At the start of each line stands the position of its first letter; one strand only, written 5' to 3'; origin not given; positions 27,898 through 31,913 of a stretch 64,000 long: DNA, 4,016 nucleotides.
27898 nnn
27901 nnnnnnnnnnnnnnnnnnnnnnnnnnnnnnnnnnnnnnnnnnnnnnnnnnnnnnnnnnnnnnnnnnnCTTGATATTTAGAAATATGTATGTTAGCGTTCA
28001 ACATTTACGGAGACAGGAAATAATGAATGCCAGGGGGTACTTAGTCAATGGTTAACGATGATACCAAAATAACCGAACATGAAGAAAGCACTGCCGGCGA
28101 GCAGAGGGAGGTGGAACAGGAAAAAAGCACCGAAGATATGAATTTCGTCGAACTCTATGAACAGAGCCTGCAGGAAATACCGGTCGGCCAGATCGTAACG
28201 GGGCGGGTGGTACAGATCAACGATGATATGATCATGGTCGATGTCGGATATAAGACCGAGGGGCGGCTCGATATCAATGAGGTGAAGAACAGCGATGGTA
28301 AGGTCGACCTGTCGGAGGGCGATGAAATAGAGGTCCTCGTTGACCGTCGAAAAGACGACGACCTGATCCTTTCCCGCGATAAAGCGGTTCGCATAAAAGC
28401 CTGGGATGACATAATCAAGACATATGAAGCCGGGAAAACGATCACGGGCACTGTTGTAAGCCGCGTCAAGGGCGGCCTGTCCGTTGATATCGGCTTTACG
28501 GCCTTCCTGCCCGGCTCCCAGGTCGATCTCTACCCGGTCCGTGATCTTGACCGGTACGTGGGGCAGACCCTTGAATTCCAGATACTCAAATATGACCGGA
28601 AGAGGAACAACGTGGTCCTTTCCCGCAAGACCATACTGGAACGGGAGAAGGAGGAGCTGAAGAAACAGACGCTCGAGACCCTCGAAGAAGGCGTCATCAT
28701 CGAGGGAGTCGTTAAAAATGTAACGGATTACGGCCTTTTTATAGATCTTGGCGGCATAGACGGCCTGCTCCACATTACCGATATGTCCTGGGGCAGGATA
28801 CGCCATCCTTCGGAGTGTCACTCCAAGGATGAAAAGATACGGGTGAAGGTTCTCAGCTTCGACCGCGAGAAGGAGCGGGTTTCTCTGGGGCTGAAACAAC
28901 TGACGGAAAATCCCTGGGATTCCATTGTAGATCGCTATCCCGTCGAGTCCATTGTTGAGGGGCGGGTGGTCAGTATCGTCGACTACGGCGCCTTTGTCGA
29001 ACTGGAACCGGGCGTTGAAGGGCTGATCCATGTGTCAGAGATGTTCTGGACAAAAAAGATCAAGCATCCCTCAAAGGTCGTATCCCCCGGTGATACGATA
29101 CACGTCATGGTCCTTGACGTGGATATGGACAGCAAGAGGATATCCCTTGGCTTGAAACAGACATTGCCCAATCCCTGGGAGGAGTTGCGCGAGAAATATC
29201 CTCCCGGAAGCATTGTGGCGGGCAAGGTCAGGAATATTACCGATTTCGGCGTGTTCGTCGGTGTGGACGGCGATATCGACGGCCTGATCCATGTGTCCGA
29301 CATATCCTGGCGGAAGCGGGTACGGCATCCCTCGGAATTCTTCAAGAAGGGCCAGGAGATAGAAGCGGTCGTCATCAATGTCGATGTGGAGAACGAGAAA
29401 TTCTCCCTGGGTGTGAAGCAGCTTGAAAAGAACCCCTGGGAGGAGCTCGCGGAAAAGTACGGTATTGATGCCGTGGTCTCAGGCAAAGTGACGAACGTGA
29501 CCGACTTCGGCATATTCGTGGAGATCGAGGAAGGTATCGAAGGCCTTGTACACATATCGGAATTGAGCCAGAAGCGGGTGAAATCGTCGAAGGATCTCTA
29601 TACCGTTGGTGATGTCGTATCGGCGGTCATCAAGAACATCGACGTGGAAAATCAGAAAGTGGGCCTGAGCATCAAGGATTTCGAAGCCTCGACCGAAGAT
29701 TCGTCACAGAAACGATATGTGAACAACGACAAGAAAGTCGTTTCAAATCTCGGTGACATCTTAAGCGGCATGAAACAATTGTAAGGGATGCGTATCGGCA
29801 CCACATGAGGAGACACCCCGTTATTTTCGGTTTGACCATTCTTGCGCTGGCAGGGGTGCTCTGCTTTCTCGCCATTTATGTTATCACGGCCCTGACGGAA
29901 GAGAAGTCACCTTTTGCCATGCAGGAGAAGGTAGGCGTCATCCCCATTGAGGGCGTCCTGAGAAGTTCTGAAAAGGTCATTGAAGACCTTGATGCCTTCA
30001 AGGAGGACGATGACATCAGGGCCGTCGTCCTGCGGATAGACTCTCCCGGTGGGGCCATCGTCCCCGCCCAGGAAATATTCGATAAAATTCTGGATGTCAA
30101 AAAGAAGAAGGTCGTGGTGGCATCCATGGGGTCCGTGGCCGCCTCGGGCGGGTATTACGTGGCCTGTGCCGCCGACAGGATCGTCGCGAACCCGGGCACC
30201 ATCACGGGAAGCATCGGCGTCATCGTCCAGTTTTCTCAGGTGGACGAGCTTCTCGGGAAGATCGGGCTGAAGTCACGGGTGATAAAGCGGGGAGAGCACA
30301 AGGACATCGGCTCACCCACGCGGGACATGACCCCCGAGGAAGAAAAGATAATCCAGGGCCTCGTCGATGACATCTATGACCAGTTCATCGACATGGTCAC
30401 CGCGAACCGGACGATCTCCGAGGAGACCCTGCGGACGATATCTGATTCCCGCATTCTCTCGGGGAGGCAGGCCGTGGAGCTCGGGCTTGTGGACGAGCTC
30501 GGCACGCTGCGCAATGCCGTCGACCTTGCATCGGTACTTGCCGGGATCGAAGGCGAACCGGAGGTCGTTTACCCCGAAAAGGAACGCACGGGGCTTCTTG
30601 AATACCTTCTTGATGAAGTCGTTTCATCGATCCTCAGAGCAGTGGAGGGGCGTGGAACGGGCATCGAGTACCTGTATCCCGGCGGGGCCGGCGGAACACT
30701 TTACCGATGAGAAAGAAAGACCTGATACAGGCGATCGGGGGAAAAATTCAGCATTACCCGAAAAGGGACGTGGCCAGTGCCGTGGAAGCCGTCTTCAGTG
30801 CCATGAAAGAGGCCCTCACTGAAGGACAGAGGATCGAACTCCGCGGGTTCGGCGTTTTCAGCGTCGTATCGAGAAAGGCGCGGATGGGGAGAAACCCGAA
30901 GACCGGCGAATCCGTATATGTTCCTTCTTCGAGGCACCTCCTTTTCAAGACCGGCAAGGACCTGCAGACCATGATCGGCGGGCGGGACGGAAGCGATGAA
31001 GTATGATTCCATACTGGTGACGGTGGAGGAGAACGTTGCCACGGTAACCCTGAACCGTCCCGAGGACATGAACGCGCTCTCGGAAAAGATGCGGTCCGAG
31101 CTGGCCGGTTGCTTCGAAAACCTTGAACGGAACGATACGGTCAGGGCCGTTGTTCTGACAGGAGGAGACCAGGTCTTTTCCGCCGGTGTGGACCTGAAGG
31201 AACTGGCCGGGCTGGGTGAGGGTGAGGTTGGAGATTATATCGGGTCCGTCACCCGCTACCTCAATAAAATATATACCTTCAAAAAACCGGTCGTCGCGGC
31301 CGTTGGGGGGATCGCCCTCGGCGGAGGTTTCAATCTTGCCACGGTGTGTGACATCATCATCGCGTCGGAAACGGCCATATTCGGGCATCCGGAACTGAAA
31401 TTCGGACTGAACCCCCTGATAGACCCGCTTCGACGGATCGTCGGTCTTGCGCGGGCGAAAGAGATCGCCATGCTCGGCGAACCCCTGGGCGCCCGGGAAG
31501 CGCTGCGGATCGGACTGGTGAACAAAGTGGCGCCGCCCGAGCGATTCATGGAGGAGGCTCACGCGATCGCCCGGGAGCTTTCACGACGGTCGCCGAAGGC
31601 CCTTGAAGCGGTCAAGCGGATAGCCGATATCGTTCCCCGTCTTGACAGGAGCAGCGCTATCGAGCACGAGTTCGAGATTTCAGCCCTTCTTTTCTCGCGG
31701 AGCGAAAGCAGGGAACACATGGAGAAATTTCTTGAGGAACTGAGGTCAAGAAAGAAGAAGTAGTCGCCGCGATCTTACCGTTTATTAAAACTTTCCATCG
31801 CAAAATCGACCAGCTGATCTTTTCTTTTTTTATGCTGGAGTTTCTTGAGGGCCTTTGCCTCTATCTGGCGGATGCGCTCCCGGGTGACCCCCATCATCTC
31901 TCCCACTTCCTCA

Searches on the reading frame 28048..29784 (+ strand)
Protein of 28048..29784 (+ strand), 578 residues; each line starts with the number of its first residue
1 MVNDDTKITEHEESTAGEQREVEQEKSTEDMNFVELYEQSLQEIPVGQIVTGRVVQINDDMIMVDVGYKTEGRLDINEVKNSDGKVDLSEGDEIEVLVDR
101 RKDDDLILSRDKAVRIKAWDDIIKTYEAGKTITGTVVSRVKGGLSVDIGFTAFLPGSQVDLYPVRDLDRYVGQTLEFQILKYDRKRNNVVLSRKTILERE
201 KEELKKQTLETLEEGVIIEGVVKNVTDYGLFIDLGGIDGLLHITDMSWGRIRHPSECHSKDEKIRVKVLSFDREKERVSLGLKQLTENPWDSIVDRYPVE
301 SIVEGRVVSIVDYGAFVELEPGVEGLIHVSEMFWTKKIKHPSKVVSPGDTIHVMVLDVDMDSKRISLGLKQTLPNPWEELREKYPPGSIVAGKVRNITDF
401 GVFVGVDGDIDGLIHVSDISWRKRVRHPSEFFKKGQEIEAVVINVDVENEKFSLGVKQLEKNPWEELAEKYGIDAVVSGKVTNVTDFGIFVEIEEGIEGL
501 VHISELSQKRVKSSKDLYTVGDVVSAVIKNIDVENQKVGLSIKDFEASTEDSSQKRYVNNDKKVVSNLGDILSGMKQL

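Call 34: search_protein_families(library=pfam, proteins=[window:28048-29784:+], max_evalue=0.00001)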
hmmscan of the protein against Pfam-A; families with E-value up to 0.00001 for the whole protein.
window:28048-29784:+ (578 aa): 5 families
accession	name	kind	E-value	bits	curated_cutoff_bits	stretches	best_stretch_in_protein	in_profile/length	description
PF00575.29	S1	-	1.5e-97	320.5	22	6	299-370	4-74/74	S1 RNA binding domain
PF23459.1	S1_RRP5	-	1.3e-31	109.4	27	1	475-541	5-71/72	RRP5 S1 domain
PF21710.3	Spt6_S1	-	2e-24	86.1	27.5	1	475-543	18-87/91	Spt6, S1/OB domain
PF13509.12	S1_2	-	1.1e-10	41.9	21.8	0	477-508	5-36/61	S1 domain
PF17092.11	PCB_OB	-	1.3e-09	39.2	27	0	296-357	28-99/111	Penicillin-binding protein OB-like domain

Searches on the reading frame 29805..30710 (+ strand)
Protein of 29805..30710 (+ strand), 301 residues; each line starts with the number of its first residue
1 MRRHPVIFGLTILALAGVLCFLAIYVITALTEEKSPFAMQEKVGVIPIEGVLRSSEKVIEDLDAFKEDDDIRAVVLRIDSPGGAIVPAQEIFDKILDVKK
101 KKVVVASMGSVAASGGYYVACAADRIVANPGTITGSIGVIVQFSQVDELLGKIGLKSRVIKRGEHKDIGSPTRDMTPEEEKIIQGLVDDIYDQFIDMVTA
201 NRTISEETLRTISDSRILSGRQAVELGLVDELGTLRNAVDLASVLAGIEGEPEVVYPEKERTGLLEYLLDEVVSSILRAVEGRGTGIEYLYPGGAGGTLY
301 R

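Call 34: search_protein_families(library=pfam, proteins=[window:29805-30710:+], max_evalue=0.00001)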
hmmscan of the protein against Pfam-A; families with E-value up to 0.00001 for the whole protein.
window:29805-30710:+ (301 aa): 4 families
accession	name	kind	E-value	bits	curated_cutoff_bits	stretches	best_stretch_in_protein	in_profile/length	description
PF01343.23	Peptidase_S49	-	2.3e-50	171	24.9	1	98-248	3-153/154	Peptidase family S49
PF00574.28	CLP_protease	-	1.3e-09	38.7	20.2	1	54-124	29-97/182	Clp protease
PF25145.1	NfeD1b_N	-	1.3e-08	35.1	40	1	45-142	4-100/189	NfeD1b, N-terminal domain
PF01972.22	SDH_protease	-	5e-06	26.2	31.3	1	53-198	76-209/286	ClpP-like SDH-type serine proteinase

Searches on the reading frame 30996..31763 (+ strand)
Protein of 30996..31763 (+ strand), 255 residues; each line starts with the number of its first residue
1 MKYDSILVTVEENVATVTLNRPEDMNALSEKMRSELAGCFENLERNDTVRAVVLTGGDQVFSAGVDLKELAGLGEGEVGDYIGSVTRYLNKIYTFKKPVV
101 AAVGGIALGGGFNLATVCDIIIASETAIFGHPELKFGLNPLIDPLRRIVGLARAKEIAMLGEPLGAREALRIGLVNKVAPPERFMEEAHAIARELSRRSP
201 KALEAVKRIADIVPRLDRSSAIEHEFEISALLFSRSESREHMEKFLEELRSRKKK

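Call 34: search_protein_families(library=pfam, proteins=[window:30996-31763:+], max_evalue=0.00001)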
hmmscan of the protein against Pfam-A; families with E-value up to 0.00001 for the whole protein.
window:30996-31763:+ (255 aa): 2 families
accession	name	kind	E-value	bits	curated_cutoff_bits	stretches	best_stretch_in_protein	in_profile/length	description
PF00378.25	ECH_1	-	4e-64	216.8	27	1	11-250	3-245/251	Enoyl-CoA hydratase/isomerase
PF16113.10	ECH_2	-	2.8e-31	109.7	27.2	1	15-250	2-239/335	Enoyl-CoA hydratase/isomerase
